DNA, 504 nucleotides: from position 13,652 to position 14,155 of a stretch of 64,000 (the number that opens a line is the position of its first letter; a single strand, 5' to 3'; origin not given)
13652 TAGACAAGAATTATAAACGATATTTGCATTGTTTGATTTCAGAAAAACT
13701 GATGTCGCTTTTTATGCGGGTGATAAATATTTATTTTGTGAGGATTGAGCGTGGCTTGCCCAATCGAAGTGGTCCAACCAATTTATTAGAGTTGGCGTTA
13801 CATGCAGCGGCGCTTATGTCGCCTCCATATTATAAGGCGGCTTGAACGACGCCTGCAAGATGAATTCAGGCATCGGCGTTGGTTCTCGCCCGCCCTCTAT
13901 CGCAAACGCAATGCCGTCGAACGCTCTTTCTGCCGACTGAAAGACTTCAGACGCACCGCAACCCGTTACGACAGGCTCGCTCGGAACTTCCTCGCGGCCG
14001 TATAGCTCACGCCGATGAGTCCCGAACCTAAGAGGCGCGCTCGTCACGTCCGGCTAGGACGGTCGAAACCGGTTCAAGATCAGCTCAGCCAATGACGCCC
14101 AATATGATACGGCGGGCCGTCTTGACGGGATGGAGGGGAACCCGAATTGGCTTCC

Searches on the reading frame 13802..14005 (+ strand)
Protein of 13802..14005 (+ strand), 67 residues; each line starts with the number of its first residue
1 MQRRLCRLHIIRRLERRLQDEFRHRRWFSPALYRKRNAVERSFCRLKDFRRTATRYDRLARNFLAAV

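Call 30: search_protein_families(library=pfam, proteins=[window:13802-14005:+], max_evalue=0.001)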
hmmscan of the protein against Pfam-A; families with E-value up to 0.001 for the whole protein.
window:13802-14005:+ (67 aa): 2 families
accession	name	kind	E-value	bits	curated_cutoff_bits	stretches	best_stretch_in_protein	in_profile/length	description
PF13586.12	DDE_Tnp_1_2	-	1.3e-05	26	29.2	1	4-66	19-75/86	Transposase DDE domain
PF01609.27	DDE_Tnp_1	-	5.6e-05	23.4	23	1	15-65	124-190/200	Transposase DDE domain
